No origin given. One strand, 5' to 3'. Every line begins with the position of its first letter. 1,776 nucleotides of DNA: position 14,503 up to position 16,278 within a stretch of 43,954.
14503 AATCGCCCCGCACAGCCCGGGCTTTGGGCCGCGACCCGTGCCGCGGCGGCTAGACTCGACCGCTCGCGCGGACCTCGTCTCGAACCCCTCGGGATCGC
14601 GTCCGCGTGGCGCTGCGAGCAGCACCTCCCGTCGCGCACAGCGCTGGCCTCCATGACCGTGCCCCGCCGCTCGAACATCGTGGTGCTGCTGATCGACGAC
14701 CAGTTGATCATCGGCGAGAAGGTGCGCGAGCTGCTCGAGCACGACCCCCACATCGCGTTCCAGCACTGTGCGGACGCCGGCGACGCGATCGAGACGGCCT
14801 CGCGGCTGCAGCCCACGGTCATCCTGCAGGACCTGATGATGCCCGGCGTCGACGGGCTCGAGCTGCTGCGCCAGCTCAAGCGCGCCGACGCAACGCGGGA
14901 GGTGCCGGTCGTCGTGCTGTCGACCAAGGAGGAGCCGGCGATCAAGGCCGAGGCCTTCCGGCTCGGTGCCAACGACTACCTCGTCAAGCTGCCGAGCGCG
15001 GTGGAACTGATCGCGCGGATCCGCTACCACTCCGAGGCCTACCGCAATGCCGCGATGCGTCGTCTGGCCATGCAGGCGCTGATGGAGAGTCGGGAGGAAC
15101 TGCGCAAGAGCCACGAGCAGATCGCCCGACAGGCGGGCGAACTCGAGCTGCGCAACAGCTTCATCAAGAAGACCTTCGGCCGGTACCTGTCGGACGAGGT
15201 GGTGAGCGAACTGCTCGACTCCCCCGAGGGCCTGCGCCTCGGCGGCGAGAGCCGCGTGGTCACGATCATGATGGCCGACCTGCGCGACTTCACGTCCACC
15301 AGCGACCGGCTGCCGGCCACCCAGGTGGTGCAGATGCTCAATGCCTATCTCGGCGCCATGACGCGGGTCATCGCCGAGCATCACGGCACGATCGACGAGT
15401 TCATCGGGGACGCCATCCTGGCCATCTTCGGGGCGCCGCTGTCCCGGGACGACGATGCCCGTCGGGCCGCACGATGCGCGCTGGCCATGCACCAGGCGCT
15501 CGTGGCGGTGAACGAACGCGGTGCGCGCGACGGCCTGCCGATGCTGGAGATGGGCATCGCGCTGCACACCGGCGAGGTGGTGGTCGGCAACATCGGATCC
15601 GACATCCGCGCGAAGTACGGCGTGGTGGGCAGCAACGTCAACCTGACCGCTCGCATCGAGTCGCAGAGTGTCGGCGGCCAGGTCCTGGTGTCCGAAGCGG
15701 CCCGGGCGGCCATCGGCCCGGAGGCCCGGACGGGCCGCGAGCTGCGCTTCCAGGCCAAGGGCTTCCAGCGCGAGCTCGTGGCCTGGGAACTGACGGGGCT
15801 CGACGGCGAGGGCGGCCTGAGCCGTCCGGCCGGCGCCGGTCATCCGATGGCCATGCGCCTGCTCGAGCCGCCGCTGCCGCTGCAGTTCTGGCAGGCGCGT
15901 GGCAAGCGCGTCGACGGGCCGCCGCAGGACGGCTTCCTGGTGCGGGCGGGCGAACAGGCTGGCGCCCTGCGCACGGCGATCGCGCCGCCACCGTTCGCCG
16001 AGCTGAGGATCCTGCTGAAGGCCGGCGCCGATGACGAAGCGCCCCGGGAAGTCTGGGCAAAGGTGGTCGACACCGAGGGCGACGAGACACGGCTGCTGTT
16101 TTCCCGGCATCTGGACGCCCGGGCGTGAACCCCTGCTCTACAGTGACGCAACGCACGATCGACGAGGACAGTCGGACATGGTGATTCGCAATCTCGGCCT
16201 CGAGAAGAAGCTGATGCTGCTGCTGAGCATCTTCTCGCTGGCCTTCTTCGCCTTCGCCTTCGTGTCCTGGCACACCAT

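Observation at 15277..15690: REC-cyclase has a Glu/Gly substrate-specifying pair: candidate bacterial guanylate cyclase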

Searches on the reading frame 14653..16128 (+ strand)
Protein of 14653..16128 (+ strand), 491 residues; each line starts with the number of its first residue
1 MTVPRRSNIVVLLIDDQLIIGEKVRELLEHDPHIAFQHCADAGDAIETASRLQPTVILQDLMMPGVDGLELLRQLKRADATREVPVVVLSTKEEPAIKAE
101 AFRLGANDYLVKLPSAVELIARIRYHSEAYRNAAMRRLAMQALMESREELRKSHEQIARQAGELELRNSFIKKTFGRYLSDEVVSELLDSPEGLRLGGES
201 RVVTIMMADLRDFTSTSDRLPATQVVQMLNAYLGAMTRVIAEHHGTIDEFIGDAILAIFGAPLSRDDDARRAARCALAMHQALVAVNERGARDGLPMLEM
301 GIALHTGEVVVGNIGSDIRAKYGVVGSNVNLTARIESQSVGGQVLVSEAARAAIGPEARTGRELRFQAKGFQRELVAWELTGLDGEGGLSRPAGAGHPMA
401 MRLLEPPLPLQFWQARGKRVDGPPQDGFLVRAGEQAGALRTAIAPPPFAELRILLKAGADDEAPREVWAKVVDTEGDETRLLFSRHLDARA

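Call 3: search_protein_families(library=pfam, proteins=[window:14653-16128:+], max_evalue=1)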
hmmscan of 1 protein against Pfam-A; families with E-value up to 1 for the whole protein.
window:14653-16128:+ (491 aa): 2 families
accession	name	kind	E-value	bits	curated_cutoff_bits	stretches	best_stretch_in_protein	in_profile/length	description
PF00211.25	Guanylate_cyc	-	3.8e-24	85.7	21.9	1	202-354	8-155/183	Adenylate and Guanylate cyclase catalytic domain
PF00072.30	Response_reg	-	2.6e-21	76.3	30.2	1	11-124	1-111/111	Response regulator receiver domain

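Call 4: search_solved_structures(query=window:14653-16125:+, max_evalue=0.001, show_alignments=0)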
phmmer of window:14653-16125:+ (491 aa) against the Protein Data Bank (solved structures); distinct sequences matched with E-value up to 0.001: 280 (the best 60 are shown).
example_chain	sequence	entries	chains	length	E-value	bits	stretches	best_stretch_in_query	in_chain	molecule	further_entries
6fht_A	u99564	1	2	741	1.9e-64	221.6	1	168-385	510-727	Bacteriophytochrome,Adenylate cyclase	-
2w01_A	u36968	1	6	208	2.8e-54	188.1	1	195-385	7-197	ADENYLATE CYCLASE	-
3bre_A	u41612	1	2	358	2.4e-45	158.6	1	4-182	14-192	Probable two-component response regulator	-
3i5a_A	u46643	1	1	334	3.1e-42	148.3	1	7-179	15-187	Response regulator/GGDEF domain protein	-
1wc0_A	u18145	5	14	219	8.6e-28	100.7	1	191-371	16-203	ADENYLATE CYCLASE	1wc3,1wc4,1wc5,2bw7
3r5g_A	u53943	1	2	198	9e-28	100.7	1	196-379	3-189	CyaB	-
1wc1_A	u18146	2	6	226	3.9e-27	98.6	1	195-371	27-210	ADENYLATE CYCLASE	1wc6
8buz_A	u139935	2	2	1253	1.1e-18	70.7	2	203-352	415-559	Adenylate cyclase type 8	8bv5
5x4t_A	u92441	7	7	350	6.7e-17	64.9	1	204-339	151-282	Photoactivated adenylyl cyclase | Family 3 adenylate cyclase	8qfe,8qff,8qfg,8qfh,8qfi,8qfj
9f1z_A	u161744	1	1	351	6.7e-17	64.8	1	204-339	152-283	Family 3 adenylate cyclase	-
5x4u_A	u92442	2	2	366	6.9e-17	64.8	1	204-339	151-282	Photoactivated adenylyl cyclase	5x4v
4yus_A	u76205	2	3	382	7.5e-17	64.7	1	204-339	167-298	Family 3 adenylate cyclase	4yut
9f1w_A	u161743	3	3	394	8.1e-17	64.6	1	204-339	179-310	Family 3 adenylate cyclase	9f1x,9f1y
5mbg_A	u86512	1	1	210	7e-15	58.2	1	205-337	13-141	Beta subunit of photoactivated adenylyl cyclase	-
9g86_A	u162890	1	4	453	7.6e-15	58.1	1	38-125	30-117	Response regulator PleD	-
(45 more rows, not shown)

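Call 5: search_solved_structures(query=window:14653-16125:+, max_evalue=1e-40, show_alignments=4)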
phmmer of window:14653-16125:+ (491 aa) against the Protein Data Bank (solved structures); distinct sequences matched with E-value up to 1e-40: 4.
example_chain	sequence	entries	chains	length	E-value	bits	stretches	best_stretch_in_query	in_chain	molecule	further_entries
6fht_A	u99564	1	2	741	1.9e-64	221.6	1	168-385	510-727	Bacteriophytochrome,Adenylate cyclase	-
2w01_A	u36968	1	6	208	2.8e-54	188.1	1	195-385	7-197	ADENYLATE CYCLASE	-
3bre_A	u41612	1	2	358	2.4e-45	158.6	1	4-182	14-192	Probable two-component response regulator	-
3i5a_A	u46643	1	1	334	3.1e-42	148.3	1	7-179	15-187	Response regulator/GGDEF domain protein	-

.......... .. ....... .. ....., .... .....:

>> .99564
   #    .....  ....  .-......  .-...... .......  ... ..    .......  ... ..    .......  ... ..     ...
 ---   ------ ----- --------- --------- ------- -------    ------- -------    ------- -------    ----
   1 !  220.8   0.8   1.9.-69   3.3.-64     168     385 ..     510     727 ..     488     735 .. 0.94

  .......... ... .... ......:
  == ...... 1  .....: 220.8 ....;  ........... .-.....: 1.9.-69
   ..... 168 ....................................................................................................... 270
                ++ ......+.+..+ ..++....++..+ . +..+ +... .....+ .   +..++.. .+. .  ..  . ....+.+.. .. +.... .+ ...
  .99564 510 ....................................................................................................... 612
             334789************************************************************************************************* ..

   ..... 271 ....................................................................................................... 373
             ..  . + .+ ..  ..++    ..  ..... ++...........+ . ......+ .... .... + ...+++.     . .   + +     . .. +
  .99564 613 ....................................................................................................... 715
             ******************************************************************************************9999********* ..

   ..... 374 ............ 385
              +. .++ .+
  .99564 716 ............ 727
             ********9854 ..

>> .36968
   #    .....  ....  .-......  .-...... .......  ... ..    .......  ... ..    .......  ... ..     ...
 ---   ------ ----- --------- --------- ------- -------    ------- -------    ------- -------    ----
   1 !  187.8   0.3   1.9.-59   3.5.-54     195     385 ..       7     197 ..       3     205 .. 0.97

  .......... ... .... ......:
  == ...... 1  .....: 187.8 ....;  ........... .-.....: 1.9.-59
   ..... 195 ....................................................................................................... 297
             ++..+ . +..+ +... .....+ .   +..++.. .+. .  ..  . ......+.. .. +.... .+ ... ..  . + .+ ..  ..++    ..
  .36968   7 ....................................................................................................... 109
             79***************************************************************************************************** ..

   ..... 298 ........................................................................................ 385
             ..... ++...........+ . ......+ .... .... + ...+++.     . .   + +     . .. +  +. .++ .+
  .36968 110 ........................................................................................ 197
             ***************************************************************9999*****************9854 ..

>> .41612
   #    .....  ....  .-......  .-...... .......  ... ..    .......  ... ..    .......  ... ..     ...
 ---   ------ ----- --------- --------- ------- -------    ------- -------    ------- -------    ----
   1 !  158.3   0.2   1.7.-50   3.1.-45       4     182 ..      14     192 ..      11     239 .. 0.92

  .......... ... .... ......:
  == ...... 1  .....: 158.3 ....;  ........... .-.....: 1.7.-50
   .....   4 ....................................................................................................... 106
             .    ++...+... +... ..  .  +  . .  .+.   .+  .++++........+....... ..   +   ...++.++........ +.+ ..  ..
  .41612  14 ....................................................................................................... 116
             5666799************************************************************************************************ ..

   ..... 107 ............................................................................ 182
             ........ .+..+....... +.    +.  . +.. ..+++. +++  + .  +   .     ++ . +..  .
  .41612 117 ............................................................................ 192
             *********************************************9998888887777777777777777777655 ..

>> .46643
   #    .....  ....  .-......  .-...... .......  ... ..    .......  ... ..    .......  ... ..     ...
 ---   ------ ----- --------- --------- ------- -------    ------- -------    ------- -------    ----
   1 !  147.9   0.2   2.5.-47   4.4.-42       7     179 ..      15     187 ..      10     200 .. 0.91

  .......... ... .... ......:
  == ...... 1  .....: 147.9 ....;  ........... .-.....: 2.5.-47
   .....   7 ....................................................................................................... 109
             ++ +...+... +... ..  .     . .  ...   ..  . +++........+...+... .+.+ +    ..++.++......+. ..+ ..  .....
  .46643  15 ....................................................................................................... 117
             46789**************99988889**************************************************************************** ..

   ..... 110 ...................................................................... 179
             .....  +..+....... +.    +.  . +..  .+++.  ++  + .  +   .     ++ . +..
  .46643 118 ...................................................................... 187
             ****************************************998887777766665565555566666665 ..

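Call 12: find_homologous_proteins(query=window:14653-16125:+, max_evalue=1e-20)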
Query window:14653-16125:+ (491 aa): 7503 proteins with E <= 1e-20 among 8000 candidates; the best 120 are listed.
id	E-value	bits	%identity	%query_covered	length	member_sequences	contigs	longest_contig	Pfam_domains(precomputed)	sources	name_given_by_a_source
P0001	0.0e+0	1066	100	100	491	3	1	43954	PF00211.26,PF00072.31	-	-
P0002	7.2e-254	861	83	99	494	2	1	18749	PF00211.26,PF00072.31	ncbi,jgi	jgi:adenylate cyclase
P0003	6.4e-251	851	82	99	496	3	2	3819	PF00211.26,PF00072.31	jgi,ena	jgi:adenylate cyclase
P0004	1.3e-222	758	74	99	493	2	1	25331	PF00211.26,PF00072.31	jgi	jgi:adenylate cyclase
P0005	2.2e-217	741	72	99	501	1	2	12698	PF00211.26,PF00072.31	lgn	-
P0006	3.7e-200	684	65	99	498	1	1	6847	PF00211.26,PF00072.31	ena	-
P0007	6.4e-195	667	63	99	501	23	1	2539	PF00211.26,PF00072.31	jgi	jgi:adenylate cyclase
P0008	5.3e-193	660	65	99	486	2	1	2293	PF00211.26,PF00072.31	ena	-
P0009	2.2e-191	655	64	99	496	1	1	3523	PF00211.26,PF00072.31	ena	-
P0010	4.5e-191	654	66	98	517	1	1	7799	PF00211.26,PF00072.31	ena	-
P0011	4.5e-191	654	64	100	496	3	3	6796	PF00211.26,PF00072.31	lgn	-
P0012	8.0e-191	653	66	98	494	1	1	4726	PF00211.26,PF00072.31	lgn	-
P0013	6.4e-190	650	64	99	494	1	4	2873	PF00211.26,PF00072.31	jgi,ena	jgi:adenylate cyclase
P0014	1.4e-165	570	58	96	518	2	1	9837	PF00211.26,PF00072.31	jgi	-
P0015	4.8e-163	562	42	95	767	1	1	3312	PF00211.26,PF00072.31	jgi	jgi:adenylate cyclase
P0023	2.7e-158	546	67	78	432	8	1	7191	PF00211.26,PF00072.31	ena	-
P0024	1.5e-157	543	60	95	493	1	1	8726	PF00211.26,PF00072.31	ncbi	ncbi:MAG: adenylate/guanylate cyclase domain-containing protein [Rubrivivax sp.]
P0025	2.6e-156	539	58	97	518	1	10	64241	PF00211.26,PF00072.31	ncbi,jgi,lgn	-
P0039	1.2e-141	491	53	98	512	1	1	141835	PF00211.26,PF00072.31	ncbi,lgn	ncbi:MAG: adenylate/guanylate cyclase domain-containing protein [Acidobacteriota bacterium]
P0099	1.3e-128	448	50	94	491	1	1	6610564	PF00211.26,PF00072.31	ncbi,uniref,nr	ncbi:adenylate and Guanylate cyclase catalytic domain protein [Desulfonema ishimotonii]|uniref:Adeny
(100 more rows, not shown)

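Call 27: find_encoding_contigs(protein=P0002, flank=10000, max_places=2)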
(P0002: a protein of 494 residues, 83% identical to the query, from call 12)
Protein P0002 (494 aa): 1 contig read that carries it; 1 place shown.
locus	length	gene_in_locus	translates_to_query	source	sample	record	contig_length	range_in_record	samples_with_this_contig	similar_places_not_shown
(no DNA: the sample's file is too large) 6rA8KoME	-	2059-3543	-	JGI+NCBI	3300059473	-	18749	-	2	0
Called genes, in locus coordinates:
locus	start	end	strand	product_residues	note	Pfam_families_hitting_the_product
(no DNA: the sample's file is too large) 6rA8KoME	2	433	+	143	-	?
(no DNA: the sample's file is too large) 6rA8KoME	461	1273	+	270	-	PF00459:Inositol_P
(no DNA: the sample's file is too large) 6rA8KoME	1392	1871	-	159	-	PF06983:3-dmu-9_3-mt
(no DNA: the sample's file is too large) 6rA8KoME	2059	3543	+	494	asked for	PF00072:Response_reg, PF00211:Guanylate_cyc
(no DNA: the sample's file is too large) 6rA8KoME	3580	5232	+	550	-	PF00672:HAMP (weak), PF00015:MCPsignal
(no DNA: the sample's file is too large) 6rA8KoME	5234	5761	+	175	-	PF01584:CheW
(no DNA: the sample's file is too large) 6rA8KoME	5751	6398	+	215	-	PF01584:CheW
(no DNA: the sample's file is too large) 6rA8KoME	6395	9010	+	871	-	PF01627:Hpt, PF02518:HATPase_c, PF01584:CheW, PF00072:Response_reg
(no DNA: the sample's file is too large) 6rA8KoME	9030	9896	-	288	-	PF01740:STAS, PF13466:STAS_2 (weak), PF00027:cNMP_binding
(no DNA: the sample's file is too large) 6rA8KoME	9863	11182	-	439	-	PF00916:Sulfate_transp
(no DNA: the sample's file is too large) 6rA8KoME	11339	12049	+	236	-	PF08279:HTH_11, PF13280:WYL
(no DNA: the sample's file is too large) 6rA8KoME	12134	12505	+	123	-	PF00903:Glyoxalase, PF18029:Glyoxalase_6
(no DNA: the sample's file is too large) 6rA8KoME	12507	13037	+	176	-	PF01878:EVE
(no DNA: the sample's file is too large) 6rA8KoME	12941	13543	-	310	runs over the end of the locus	PF00126:HTH_1, PF03466:LysR_substrate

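Call 28: find_encoding_contigs(protein=P0004, flank=10000, max_places=2)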
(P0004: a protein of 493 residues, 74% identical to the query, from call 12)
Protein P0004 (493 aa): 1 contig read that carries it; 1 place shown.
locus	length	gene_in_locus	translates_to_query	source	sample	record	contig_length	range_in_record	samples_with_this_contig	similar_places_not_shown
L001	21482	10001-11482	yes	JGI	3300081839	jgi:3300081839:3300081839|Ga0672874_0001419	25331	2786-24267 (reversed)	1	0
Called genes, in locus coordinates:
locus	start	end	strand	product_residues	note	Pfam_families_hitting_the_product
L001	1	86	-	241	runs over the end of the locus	PF11748:DUF3306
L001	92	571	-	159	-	PF11749:DUF3305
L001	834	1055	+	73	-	-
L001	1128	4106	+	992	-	PF04879:Molybdop_Fe4S4, PF00384:Molybdopterin, PF01568:Molydop_binding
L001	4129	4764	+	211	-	PF13237:Fer4_10 (faint), PF13187:Fer4_9 (faint), PF13247:Fer4_11, PF00037:Fer4, PF12797:Fer4_2 (weak), PF12837:Fer4_6 (weak), PF12838:Fer4_7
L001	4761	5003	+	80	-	-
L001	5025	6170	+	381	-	PF01292:Ni_hydr_CYTB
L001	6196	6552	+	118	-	-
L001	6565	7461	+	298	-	PF02634:FdhD-NarQ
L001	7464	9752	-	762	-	PF00916:Sulfate_transp, PF01740:STAS, PF00027:cNMP_binding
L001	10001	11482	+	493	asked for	PF00072:Response_reg, PF00211:Guanylate_cyc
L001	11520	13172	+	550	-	PF00015:MCPsignal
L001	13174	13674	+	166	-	PF01584:CheW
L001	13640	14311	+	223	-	PF01584:CheW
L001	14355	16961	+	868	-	PF01627:Hpt, PF02518:HATPase_c, PF01584:CheW, PF00072:Response_reg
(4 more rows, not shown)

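Call 29: find_encoding_contigs(protein=P0025, flank=10000, max_places=2)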
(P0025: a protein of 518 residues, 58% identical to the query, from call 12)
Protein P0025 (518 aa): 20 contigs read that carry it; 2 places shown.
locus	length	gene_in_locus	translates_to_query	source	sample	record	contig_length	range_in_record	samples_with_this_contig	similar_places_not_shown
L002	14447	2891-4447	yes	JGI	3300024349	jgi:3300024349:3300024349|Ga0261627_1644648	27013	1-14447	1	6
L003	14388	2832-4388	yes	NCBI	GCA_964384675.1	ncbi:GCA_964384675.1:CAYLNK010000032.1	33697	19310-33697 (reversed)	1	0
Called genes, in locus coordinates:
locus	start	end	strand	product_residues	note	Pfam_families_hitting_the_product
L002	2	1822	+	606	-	?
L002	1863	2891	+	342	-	PF00072:Response_reg, PF01339:CheB_methylest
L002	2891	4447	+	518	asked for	PF00072:Response_reg, PF00211:Guanylate_cyc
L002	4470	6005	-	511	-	PF00496:SBP_bac_5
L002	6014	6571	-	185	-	PF01965:DJ-1_PfpI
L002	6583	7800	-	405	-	-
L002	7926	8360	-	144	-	PF13581:HATPase_c_2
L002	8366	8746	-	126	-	PF00072:Response_reg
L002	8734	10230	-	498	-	PF01590:GAF, PF13185:GAF_2, PF13492:GAF_3, PF07228:SpoIIE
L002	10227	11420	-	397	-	PF00072:Response_reg, PF00512:HisKA, PF02518:HATPase_c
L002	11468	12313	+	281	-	PF01416:PseudoU_synth_1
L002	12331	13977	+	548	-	PF01546:Peptidase_M20 (faint), PF04389:Peptidase_M28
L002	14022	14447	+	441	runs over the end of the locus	PF00085:Thioredoxin, PF03190:Thioredox_DsbH (weak), PF13899:Thioredoxin_7, PF13098:Thioredoxin_2, PF13428:TPR_14 (faint), PF07719:TPR_2 (faint), PF13432:TPR_16 (faint), PF14559:TPR_19 (weak)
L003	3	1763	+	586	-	?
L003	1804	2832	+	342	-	PF00072:Response_reg, PF01339:CheB_methylest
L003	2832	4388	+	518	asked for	PF00072:Response_reg, PF00211:Guanylate_cyc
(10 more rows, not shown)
